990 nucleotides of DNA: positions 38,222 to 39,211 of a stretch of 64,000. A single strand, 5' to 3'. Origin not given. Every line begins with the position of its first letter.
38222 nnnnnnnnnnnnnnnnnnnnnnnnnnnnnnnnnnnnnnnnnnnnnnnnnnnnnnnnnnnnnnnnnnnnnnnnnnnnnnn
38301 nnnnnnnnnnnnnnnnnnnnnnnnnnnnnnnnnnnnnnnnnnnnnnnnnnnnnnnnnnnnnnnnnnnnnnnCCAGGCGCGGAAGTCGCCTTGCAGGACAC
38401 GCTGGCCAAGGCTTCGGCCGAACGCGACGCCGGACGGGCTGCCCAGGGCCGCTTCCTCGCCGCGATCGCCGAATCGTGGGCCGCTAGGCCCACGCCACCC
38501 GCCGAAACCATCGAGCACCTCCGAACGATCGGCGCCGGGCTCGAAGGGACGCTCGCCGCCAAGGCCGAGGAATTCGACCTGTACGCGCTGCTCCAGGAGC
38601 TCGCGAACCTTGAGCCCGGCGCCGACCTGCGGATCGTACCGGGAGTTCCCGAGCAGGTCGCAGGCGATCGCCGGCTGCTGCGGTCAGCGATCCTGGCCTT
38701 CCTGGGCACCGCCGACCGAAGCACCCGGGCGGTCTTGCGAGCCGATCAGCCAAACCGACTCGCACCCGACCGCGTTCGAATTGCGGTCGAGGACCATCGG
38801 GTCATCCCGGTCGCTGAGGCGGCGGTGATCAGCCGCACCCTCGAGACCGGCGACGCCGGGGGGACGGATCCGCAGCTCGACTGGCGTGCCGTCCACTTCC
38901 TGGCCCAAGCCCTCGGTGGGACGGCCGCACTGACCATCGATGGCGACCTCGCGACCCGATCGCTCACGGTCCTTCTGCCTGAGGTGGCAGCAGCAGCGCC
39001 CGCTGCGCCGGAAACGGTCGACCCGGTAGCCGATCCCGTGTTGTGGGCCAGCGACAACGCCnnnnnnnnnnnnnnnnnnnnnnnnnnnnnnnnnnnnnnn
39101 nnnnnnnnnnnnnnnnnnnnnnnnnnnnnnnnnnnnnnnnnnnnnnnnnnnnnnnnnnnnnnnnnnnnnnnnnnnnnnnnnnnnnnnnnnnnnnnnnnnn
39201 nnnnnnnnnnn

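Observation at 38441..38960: The kinase core of the sensor protein lacks the phospho-His and the ATP-binding boxes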

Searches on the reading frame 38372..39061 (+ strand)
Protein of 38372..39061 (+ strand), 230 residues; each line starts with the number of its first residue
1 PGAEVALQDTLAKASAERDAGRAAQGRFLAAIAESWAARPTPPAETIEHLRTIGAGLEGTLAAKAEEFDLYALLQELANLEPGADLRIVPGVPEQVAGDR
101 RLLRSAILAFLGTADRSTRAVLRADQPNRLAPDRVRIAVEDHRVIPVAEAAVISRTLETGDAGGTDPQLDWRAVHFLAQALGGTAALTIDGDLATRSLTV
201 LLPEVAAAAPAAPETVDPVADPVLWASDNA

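Call 16: search_solved_structures(query=A2, max_evalue=10, show_alignments=4)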
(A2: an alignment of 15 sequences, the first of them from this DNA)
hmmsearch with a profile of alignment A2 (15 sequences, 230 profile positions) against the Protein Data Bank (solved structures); distinct sequences matched with E-value up to 10: 10.
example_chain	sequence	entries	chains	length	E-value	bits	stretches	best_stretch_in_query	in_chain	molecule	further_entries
6dk8_A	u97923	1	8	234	1.1e-10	44.8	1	57-204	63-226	RetS (Regulator of Exopolysaccharide and Type III Secretion)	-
6dk7_A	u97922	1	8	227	2e-10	43.9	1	57-203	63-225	RetS (Regulator of Exopolysaccharide and Type III Secretion)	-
7n0e_B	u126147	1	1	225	4.7e-10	42.7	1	57-202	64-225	Histidine kinase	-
7z8n_A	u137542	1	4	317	3.2e-07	33.4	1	58-204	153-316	Histidine kinase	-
4pl9_A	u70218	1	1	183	0.0013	21.6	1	57-116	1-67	Ethylene receptor 1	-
7zp0_A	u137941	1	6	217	0.0018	21.2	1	76-201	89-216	Sensor protein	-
4q20_A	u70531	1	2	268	0.015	18.1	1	96-213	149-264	Sensor protein DivL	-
7p8e_A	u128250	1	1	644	0.035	16.9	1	58-131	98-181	Receiver domain of histidine kinase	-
2lgh_A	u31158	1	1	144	0.47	13.2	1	163-226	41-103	Uncharacterized protein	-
1ydm_A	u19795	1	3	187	2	11.1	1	71-98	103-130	Hypothetical protein yqgN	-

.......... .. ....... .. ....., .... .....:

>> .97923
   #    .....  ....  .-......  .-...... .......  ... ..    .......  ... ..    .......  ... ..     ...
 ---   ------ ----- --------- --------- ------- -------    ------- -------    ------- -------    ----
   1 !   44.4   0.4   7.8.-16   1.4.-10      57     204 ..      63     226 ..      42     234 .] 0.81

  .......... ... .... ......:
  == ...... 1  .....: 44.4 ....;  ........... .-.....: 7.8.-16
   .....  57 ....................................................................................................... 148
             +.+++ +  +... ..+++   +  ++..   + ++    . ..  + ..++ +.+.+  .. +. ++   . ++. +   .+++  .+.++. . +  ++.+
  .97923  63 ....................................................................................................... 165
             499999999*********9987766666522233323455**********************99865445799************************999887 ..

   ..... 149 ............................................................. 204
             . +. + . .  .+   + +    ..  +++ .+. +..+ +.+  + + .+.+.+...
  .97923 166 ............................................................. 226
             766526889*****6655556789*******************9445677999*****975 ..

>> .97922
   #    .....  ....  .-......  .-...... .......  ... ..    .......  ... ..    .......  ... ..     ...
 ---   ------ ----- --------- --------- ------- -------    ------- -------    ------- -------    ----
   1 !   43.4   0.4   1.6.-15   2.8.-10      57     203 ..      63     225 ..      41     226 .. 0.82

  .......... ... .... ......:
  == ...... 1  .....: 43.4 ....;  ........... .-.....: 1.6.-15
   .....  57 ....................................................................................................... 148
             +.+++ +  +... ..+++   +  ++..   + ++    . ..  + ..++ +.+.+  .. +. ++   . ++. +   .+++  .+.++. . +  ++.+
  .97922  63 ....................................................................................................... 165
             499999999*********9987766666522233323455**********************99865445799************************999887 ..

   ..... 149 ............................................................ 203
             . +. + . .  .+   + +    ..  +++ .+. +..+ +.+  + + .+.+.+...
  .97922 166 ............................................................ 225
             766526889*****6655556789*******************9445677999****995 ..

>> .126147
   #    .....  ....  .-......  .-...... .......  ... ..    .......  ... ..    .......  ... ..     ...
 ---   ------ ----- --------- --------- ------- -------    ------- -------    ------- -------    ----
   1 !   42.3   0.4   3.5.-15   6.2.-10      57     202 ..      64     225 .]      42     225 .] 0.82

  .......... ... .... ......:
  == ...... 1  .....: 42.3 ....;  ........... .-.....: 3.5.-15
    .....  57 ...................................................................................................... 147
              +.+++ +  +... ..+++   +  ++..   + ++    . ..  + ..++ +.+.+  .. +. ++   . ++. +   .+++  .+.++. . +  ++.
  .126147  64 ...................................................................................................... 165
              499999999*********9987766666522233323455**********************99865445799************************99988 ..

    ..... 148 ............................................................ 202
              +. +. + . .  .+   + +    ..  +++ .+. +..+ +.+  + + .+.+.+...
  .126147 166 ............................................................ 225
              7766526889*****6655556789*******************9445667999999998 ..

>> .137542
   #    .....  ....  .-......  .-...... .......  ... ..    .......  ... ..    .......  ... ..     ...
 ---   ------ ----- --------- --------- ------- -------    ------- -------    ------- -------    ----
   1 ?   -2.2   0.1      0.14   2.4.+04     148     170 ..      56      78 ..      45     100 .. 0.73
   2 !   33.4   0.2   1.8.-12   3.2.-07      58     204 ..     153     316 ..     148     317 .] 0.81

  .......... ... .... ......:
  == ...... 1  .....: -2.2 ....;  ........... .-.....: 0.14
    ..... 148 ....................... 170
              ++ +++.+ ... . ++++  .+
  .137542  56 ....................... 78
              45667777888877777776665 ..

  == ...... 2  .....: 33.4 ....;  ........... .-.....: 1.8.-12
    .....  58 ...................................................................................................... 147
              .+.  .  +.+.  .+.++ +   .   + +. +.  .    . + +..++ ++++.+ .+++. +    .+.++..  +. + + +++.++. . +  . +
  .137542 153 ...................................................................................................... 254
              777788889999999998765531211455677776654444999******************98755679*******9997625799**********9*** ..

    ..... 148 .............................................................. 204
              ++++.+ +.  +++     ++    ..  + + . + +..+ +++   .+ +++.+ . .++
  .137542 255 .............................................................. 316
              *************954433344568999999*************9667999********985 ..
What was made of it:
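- On Histidine pseudokinase (DivL / RcsD / PsmA kind): Profile against PDB: RetS 1.1e-10 (call 16).
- The family profile hits RetS 1.1e-10, GacS 3.2e-7 and DivL 0.015 (call 16).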

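Call 24: predict_structure(alignment_id=A2)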
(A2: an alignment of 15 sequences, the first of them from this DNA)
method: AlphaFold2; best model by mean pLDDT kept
length: 230 residues; sequences in the alignment: 15
mean_pLDDT: 89.1   pTM: 0.81
mean pLDDT of the five models: 89.1, 88.7, 88.5, 88.4, 84.1
residues with pLDDT >= 90: 171; 70-90: 35; 50-70: 17; < 50: 7
segments of 3 or more residues with pLDDT < 50: 224-226, 228-230
pLDDT, mean of each block of 10 residues (from residue 1): 89 93 94 88 87 95 95 95 91 96 96 88 95 96 92 95 85 97 96 96 85 57 49
secondary structure, 60 per line:
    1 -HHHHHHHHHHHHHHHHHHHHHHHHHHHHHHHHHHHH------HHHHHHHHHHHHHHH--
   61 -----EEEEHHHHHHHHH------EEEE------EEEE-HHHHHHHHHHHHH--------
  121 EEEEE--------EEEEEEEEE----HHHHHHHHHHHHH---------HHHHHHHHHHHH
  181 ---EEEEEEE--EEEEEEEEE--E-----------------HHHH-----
elements in order: H2-37 H44-58 E66-69 H70-78 E85-88 E95-98 H100-112 E121-125 E134-142 H147-159 H169-180 E184-190 E193-201 H222-225
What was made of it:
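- AlphaFold pLDDT 89, pTM 0.81, showing a hairpin plus an alpha/beta sandwich (call 24). The hairpin is truncated (call 24).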

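Call 26: fold_search(model_id=the predicted structure, library=pdb)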
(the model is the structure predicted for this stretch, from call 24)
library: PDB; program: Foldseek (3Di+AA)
matches with E <= 10: 609; with E <= 0.001: 237
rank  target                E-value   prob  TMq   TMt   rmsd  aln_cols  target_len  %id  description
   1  6dk8_A                6.1e-12  1.00  0.57  0.59   7.5       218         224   19  RetS kinase region without cobalt (released 2019-03-20)
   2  6dk7_E                4.8e-11  1.00  0.50  0.51   7.9       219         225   20  RetS histidine kinase region with cobalt (released 2019-03-20)
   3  4q20_B                5.1e-11  1.00  0.52  0.53   7.1       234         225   18  Crystal structure of a C-terminal part of tyrosine kinase (DivL) from Caulobacter crescentus CB15 at 2.50 A resolution (released 2014-04-23)
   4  6dk7_B                6.8e-11  1.00  0.50  0.51   7.5       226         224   21  RetS histidine kinase region with cobalt (released 2019-03-20)
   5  6dk7_G                7.2e-11  1.00  0.51  0.52   7.9       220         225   20  RetS histidine kinase region with cobalt (released 2019-03-20)
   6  4q20_A                1.9e-10  1.00  0.49  0.49   8.0       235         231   18  Crystal structure of a C-terminal part of tyrosine kinase (DivL) from Caulobacter crescentus CB15 at 2.50 A resolution (released 2014-04-23)
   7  6dk7_A                2.5e-10  1.00  0.51  0.52   7.9       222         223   19  RetS histidine kinase region with cobalt (released 2019-03-20)
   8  6dk8_G                2.6e-10  1.00  0.50  0.52   8.1       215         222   20  RetS kinase region without cobalt (released 2019-03-20)
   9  6dk8_C                3.1e-10  1.00  0.51  0.51   7.7       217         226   20  RetS kinase region without cobalt (released 2019-03-20)
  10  6dk7_C                3.8e-10  1.00  0.47  0.48   7.9       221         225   19  RetS histidine kinase region with cobalt (released 2019-03-20)
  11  7z8n_A                4.7e-10  1.00  0.64  0.52   6.4       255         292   17  GacS histidine kinase from Pseudomonas aeruginosa (released 2022-07-13)
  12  6dk8_E                5.0e-10  1.00  0.48  0.49   8.3       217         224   20  RetS kinase region without cobalt (released 2019-03-20)
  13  6dk7_H                6.8e-10  1.00  0.49  0.50   7.9       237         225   20  RetS histidine kinase region with cobalt (released 2019-03-20)
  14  6dk7_F                1.0e-09  1.00  0.50  0.51   7.6       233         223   20  RetS histidine kinase region with cobalt (released 2019-03-20)
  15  9epn_A                1.1e-09  1.00  0.53  0.47   8.1       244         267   16  Crystal structure of HprS histidine kinase cytoplasmic fragment from Escherichia coli (released 2025-01-22)
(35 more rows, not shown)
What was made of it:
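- On Canonical HisKA-type sensor histidine kinase: Foldseek hits RetS, DivL, GacS and HK853 with E from 6e-12 to 1e-8 (calls 24, 26).
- Closest known: RetS, which acts on GacS. Same: It is the best sequence and structure match of the dead core (calls 16, 26).
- Foldseek: RetS 6e-12, DivL 5e-11, GacS 5e-10, HK853 about 1e-9 to 1e-8 (call 26).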
